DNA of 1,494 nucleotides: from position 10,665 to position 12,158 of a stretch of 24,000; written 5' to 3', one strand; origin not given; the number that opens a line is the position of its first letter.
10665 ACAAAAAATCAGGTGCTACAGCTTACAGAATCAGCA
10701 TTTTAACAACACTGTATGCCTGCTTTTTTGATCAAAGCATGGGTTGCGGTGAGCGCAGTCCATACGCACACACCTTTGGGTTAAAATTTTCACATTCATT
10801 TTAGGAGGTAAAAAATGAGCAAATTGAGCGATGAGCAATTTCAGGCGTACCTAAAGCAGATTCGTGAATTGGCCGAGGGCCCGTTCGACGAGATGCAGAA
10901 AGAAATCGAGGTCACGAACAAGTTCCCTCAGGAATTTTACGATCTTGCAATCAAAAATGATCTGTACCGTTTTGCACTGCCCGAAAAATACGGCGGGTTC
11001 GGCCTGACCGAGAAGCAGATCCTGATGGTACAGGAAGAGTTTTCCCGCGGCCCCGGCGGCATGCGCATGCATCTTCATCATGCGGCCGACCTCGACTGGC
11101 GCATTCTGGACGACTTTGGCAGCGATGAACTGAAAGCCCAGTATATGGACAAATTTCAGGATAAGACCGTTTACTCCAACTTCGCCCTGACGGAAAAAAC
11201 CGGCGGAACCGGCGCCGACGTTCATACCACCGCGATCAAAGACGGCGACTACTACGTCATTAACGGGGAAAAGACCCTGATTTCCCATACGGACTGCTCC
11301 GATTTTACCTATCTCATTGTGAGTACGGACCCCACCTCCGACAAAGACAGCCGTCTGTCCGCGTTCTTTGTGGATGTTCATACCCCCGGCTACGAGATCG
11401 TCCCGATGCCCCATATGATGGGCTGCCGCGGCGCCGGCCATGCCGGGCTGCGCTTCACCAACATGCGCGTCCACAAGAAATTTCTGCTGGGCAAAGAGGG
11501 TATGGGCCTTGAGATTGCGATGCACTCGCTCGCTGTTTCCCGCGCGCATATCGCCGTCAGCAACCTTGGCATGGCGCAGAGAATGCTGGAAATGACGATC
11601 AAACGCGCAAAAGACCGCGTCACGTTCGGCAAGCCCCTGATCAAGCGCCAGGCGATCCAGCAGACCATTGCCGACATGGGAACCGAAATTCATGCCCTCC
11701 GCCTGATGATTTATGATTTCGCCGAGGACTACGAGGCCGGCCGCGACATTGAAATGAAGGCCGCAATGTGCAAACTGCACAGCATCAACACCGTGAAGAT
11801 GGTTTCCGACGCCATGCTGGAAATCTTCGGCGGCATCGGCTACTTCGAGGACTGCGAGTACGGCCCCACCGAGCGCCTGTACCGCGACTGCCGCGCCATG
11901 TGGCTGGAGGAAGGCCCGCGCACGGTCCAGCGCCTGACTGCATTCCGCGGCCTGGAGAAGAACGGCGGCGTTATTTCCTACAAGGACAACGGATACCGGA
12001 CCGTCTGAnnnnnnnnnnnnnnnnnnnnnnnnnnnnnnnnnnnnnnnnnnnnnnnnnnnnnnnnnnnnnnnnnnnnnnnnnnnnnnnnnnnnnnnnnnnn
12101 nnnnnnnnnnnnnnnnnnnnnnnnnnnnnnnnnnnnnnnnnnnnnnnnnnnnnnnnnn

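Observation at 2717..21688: Candidate undescribed anaerobic, CoA-dependent reductive pathway for quinate/shikimate-type hydroaromatic acids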

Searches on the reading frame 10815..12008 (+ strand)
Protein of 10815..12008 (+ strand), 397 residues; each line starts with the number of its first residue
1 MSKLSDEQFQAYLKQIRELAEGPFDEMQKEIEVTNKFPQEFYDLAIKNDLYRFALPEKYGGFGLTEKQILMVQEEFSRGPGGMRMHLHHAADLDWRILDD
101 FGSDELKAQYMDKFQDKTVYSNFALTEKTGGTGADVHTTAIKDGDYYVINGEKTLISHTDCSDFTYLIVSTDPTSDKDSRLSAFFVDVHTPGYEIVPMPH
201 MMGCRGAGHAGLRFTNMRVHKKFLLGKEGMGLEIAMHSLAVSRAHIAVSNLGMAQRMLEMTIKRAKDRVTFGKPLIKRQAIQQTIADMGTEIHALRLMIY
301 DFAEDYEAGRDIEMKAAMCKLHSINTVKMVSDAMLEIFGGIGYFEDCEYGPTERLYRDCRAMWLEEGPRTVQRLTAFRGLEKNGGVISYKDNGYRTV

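Call 4: search_protein_families(library=pfam, proteins=[window:10815-12008:+])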
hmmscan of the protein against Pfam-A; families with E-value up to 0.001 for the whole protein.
window:10815-12008:+ (397 aa): 4 families
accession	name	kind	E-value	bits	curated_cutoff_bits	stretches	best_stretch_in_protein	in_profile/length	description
PF00441.29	Acyl-CoA_dh_1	-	3.5e-36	125.1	22.4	1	229-379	1-148/150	Acyl-CoA dehydrogenase, C-terminal domain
PF02770.24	Acyl-CoA_dh_M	-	4.2e-15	56.1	33.3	1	123-217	2-97/97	Acyl-CoA dehydrogenase, middle domain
PF08028.16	Acyl-CoA_dh_2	-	1.6e-14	54.8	22.7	1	246-361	3-125/134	Acyl-CoA dehydrogenase, C-terminal domain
PF02771.21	Acyl-CoA_dh_N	-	4.3e-13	50.1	22.9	1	8-114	3-109/113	Acyl-CoA dehydrogenase, N-terminal domain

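Call 6: search_protein_families(library=ncbifam, proteins=[window:10815-12008:+])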
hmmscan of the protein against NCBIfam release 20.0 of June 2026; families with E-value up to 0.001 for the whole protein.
window:10815-12008:+ (397 aa): 21 families
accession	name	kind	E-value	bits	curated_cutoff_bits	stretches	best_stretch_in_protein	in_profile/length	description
NF042972.1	AcrlCoAredClosAcrC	equivalog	6.5e-71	239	640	1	10-374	10-370/378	acryloyl-CoA reductase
NF043006.1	CyhCrbnylCoADH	equivalog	3.8e-54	184.1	650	1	6-380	5-375/380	cyclohexane-1-carbonyl-CoA dehydrogenase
NF008997.0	PRK12341.1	equivalog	1.7e-50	172.2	537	1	4-370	5-366/382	acyl-CoA dehydrogenase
NF045552.1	GlutCoADH_Des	equivalog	6.9e-46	157.2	470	1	9-370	9-369/387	glutaryl-CoA dehydrogenase Acd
NF058590.1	AcCoDHFadEBacil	equivalog_domain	8.9e-41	140.1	600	1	50-374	67-404/586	acyl-CoA dehydrogenase FadE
NF053553.1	prodigi_MBC_PigA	equivalog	1.6e-40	139.4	500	1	3-345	4-347/381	prodigiosin MBC biosynthesis dehydrogenase PigA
NF045652.1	ProlPCPDhRedW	equivalog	3.6e-40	138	650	1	10-375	5-368/376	L-prolyl-[peptidyl-carrier protein] dehydrogenase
NF042439.1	SulpropCoADesulf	equivalog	1.6e-39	135.8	600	1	15-373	3-363/379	3-sulfinopropanoyl-CoA desulfinase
NF002885.1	PRK03354.1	equivalog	5.6e-39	134.2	540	1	4-380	5-373/378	crotonobetainyl-CoA dehydrogenase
TIGR03207.1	cyc_hxne_CoA_dh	equivalog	3e-35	121.6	575.35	1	53-367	49-358/372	cyclohexanecarboxyl-CoA dehydrogenase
NF052270.1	Staph_DH_FadE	equivalog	5.2e-28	97.9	600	1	11-378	27-391/400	acyl-CoA dehydrogenase FadE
TIGR03204.1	pimC_large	equivalog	1.1e-21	77.2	623.85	1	53-301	57-300/395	pimeloyl-CoA dehydrogenase large subunit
TIGR03203.1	pimD_small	equivalog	4.7e-18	65.4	652.7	1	48-344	49-343/378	pimeloyl-CoA dehydrogenase small subunit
NF008594.0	PRK11561.1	equivalog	6.1e-17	61.1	545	1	101-390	160-449/540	isovaleryl-CoA dehydrogenase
NF037942.1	ac_ACP_DH_MbtN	equivalog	3.1e-16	59.1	700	1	83-360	76-345/376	mycobactin biosynthesis acyl-ACP dehydrogenase MbtN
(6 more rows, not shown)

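Call 26: search_solved_structures(query=window:10815-12008:+, max_evalue=1e-20)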
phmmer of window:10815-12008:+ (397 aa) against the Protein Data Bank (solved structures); distinct sequences matched with E-value up to 1e-20: 66 (the best 60 are shown).
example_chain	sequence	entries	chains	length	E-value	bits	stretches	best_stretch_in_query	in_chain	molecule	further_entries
5ol2_C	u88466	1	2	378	4.8e-56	193.5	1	6-375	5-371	Acyl-CoA dehydrogenase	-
4u83_A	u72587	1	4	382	3.1e-53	184.3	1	53-380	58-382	Acyl-CoA dehydrogenase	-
4iv6_A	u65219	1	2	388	8.3e-51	176.3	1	10-385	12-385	Acyl-CoA dehydrogenase FadE3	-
5lnx_A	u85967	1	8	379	2.9e-50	174.5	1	13-376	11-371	Acyl-CoA dehydrogenase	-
6fah_C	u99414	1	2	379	9.2e-49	169.5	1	7-375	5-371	Caffeyl-CoA reductase-Etf complex subunit CarC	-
8i4p_A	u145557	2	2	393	9.1e-47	163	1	7-382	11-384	Acyl-CoA dehydrogenase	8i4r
7w0j_A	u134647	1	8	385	1e-46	162.8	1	7-381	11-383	Acyl-CoA dehydrogenase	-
4l1f_A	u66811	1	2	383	4e-46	160.9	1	52-381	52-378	Acyl-CoA dehydrogenase domain protein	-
1jqi_A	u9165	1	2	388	4.3e-46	160.8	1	13-376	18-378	short chain acyl-CoA dehydrogenase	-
2vig_A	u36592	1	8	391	5.3e-46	160.5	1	7-376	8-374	SHORT-CHAIN SPECIFIC ACYL-COA DEHYDROGENASE,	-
7y0a_A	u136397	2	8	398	8.7e-46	159.7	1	7-376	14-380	Short-chain specific acyl-CoA dehydrogenase, mitochondrial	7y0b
8sgs_A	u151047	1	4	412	1.1e-45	159.4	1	7-376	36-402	Short-chain specific acyl-CoA dehydrogenase, mitochondrial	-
7p98_A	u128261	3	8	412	5.9e-44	153.7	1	4-385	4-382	Short-chain acyl-CoA dehydrogenase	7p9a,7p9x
3pfd_A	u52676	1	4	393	9.2e-44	153.1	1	8-380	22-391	Acyl-CoA dehydrogenase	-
9w60_A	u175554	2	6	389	1.8e-43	152.2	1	7-375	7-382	Butyryl CoA dehydrogenase apo protein | Butyryl CoA Dehydrogenase with FAD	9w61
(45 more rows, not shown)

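Call 61: find_homologous_proteins(query=window:10815-12005:+, max_evalue=1e-20)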
Query window:10815-12005:+ (397 aa): 1064 proteins with E <= 1e-20 among 2470 candidates; the best 120 are listed.
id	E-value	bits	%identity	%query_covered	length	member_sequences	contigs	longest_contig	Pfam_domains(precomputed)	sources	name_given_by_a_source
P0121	1.6e-259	878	95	100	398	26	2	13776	PF02770.25,PF00441.30,PF08028.17,PF02771.22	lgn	-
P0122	2.6e-246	835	92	98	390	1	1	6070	PF02770.25,PF00441.30,PF08028.17,PF02771.22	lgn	-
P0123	3.7e-245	831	91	98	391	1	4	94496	PF02770.25,PF00441.30,PF08028.17,PF02771.22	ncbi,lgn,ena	-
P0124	3.5e-244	828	91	97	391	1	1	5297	PF02770.25,PF00441.30,PF08028.17,PF02771.22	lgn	-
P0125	3.3e-243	824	90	99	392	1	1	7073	PF02770.25,PF00441.30,PF08028.17,PF02771.22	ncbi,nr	ncbi:MAG: acyl-CoA/acyl-ACP dehydrogenase [Oscillospiraceae bacterium]|nr:acyl-CoA/acyl-ACP dehydrog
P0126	7.5e-243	823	90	98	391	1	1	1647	PF02770.25,PF00441.30,PF08028.17,PF02771.22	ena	-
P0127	8.0e-243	823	91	98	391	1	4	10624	PF02770.25,PF00441.30,PF08028.17,PF02771.22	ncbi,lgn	-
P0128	1.1e-242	823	90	98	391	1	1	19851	PF02770.25,PF00441.30,PF08028.17,PF02771.22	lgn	-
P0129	2.9e-242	821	90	98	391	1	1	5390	PF02770.25,PF00441.30,PF08028.17,PF02771.22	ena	-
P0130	5.1e-242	821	90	98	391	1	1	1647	PF02770.25,PF00441.30,PF08028.17,PF02771.22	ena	-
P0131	5.2e-242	821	90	98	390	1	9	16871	PF02770.25,PF00441.30,PF08028.17,PF02771.22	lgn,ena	-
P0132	5.4e-242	820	90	98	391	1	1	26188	PF02770.25,PF00441.30,PF08028.17,PF02771.22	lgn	-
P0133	7.1e-242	820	90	98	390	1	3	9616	PF02770.25,PF00441.30,PF08028.17,PF02771.22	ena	-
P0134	9.8e-242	820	90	98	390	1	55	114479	PF02770.25,PF00441.30,PF08028.17,PF02771.22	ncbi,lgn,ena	-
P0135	1.4e-241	819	90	98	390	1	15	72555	PF02770.25,PF00441.30,PF08028.17,PF02771.22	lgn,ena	-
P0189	1.7e-218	743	82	97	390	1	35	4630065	PF02770.25,PF00441.30,PF08028.17,PF02771.22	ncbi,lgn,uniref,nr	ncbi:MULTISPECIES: acyl-CoA dehydrogenase family protein [Clostridium]|uniref:Acyl-CoA dehydrogenase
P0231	1.0e-208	711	78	97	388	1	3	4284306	PF02770.25,PF00441.30,PF08028.17,PF02771.22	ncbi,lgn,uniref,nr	ncbi:acyl-CoA dehydrogenase family protein [Acetobacterium bakii]|uniref:Acyl-CoA dehydrogenase n=1 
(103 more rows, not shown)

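Call 62: find_encoding_contigs(protein=P0189, flank=10000, max_places=2)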
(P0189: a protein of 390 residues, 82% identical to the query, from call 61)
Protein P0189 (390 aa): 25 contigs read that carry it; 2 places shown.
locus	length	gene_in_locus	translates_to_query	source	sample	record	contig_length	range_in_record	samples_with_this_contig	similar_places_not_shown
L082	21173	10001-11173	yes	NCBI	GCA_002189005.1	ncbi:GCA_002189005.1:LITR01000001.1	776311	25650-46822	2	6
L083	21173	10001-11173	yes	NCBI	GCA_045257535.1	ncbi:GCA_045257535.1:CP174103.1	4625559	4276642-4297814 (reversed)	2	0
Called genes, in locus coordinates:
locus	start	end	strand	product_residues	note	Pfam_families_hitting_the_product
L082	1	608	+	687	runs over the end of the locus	PF00122:E1-E2_ATPase, PF00702:Hydrolase, PF08282:Hydrolase_3 (faint)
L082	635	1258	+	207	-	PF02669:KdpC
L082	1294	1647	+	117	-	-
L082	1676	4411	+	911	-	PF02702:KdpD, PF13493:DUF4118, PF00512:HisKA, PF02518:HATPase_c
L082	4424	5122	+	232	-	PF00072:Response_reg, PF00486:Trans_reg_C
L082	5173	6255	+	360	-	PF00180:Iso_dh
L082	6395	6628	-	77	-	-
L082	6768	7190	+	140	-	-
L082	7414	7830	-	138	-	-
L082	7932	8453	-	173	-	PF02915:Rubrerythrin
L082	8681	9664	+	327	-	PF20511:PMI_typeI_cat, PF21621:MPI_cupin_dom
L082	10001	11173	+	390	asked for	PF02771:Acyl-CoA_dh_N, PF02770:Acyl-CoA_dh_M, PF00441:Acyl-CoA_dh_1, PF08028:Acyl-CoA_dh_2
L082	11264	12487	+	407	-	PF02515:CoA_transf_3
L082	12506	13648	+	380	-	PF02771:Acyl-CoA_dh_N, PF02770:Acyl-CoA_dh_M, PF00441:Acyl-CoA_dh_1, PF22924:ACOX_C_alpha1 (weak), PF08028:Acyl-CoA_dh_2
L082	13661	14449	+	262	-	PF01012:ETF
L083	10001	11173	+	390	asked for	PF02771:Acyl-CoA_dh_N, PF02770:Acyl-CoA_dh_M, PF00441:Acyl-CoA_dh_1, PF08028:Acyl-CoA_dh_2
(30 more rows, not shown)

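Call 63: find_encoding_contigs(protein=P0231, flank=10000, max_places=2)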
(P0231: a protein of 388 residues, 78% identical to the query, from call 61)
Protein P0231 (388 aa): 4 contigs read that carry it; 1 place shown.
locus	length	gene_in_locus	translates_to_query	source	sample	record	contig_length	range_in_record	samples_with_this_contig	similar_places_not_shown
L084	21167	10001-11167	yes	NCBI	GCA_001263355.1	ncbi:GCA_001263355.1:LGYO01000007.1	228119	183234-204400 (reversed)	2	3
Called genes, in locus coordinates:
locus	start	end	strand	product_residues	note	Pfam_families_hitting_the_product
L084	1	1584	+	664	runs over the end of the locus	PF00724:Oxidored_FMN, PF02737:3HCDH_N (faint), PF13450:NAD_binding_8 (faint), PF07992:Pyr_redox_2, PF12831:FAD_oxidored (weak), PF13738:Pyr_redox_3 (weak), PF00070:Pyr_redox (weak), PF01266:DAO (weak), +5 more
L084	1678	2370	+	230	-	PF00072:Response_reg, PF00486:Trans_reg_C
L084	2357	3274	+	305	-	PF00512:HisKA, PF02518:HATPase_c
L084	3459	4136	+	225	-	PF02463:SMC_N, PF00005:ABC_tran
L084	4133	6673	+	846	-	PF02687:FtsX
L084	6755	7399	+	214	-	PF00936:BMC (weak)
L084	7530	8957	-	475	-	PF02743:dCache_1, PF00990:GGDEF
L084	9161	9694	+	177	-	PF00583:Acetyltransf_1, PF13673:Acetyltransf_10 (weak), PF13508:Acetyltransf_7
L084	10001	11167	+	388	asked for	PF02771:Acyl-CoA_dh_N, PF02770:Acyl-CoA_dh_M, PF00441:Acyl-CoA_dh_1, PF08028:Acyl-CoA_dh_2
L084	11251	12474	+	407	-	PF02515:CoA_transf_3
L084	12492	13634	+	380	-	PF02771:Acyl-CoA_dh_N, PF02770:Acyl-CoA_dh_M, PF00441:Acyl-CoA_dh_1, PF22924:ACOX_C_alpha1 (faint), PF08028:Acyl-CoA_dh_2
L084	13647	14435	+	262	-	PF01012:ETF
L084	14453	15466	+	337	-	PF01012:ETF, PF00766:ETF_alpha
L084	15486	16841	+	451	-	PF07690:MFS_1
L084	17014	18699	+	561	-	PF00501:AMP-binding, PF13193:AMP-binding_C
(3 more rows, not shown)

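Call 78: search_dna_similar(query=window:10815-12005:+, collection=plasmids, mode=protein, max_evalue=1e-60, max_rows=10)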
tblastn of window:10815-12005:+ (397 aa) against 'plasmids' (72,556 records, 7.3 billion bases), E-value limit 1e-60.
Records with a match: 5; places in all: 5; records where one place covers at least 80% of the query: 5.
Best place of each record, by identity: 60-80% 1; <60% 4.
By first word of the organism name: Rhodococcus 2; Sporomusa 1; Halomarina 1; Natrinema 1.
By predicted mobility (MOB-suite, as given by PLSDB): non-mobilizable 4; mobilizable 1.
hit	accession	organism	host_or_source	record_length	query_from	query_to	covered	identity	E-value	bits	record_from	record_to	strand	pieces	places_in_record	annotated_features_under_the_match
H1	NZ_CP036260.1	Sporomusa termitida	whole organism,intestinal contents of ...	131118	1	391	98%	69.3%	0e+0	575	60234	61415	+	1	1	acyl-CoA dehydrogenase family protein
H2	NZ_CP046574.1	Rhodococcus sp. WAY2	cell culture,bacterial consortium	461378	4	381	95%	39.4%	2e-69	244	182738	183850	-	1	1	acyl-CoA dehydrogenase family protein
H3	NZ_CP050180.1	Rhodococcus pyridinivorans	bacterial pure culture,Soil sample from ...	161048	4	381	95%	37.3%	3e-67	238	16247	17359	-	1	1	acyl-CoA dehydrogenase family protein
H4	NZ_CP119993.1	Halomarina sp. PSR21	cell culture,saline soil from Tarim ...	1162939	6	380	94%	34.4%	4e-62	223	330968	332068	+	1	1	record has no annotation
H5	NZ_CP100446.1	Natrinema caseinilyticum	marine sediment,sediment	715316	5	380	95%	33.9%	7e-64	228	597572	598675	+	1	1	acyl-CoA dehydrogenase family protein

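Call 79: get_annotated_region(hit=H1, flank=12000)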
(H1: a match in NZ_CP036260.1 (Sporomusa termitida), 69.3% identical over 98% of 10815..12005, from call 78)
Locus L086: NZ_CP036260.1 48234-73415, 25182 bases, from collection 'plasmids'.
description: Sporomusa termitida strain DSM 4440 plasmid pSPTER, complete sequence
organism: Sporomusa termitida (NCBI taxid 2377)
taxonomy: Bacteria; Bacillota; Negativicutes; Selenomonadales; Sporomusaceae; Sporomusa; Sporomusa termitida
host: -; source: whole organism,intestinal contents of termite Nasutitermes nigriceps; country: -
typing (MOB-suite, as given by PLSDB): non-mobilizable
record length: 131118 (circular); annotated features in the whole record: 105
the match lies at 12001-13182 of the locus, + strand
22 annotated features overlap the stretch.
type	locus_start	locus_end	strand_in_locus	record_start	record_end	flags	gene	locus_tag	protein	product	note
CDS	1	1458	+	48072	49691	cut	-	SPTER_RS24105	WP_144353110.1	hypothetical protein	-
CDS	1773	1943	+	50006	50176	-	-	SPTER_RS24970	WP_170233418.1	hypothetical protein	-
CDS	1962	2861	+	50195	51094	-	-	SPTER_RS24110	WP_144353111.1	C1 family peptidase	GO:0006508 - proteolysis [Evidence IEA]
CDS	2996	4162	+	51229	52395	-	-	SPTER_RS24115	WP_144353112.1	hypothetical protein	-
CDS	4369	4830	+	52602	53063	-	-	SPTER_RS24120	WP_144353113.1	VOC family protein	-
CDS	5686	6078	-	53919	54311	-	-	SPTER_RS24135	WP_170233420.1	hypothetical protein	-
CDS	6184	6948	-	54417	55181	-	-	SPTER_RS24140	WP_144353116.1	transposase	-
CDS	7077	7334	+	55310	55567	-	-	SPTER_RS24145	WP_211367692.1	hypothetical protein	-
CDS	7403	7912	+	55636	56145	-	-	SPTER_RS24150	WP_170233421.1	MarR family transcriptional regulator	-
CDS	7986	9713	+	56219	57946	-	-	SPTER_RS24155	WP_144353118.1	ABC transporter ATP-binding protein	-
CDS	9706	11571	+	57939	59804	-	-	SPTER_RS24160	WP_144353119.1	ABC transporter ATP-binding protein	-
CDS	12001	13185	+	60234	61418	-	-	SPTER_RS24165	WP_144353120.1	acyl-CoA dehydrogenase family protein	-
CDS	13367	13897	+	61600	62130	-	-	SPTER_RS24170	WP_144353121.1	hypothetical protein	-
CDS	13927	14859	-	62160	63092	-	-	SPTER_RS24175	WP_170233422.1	LysR family transcriptional regulator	GO:0006355 - regulation of DNA-templated transcription [Evidence IEA]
CDS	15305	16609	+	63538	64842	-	-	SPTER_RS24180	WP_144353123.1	MFS transporter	GO:0055085 - transmembrane transport [Evidence IEA]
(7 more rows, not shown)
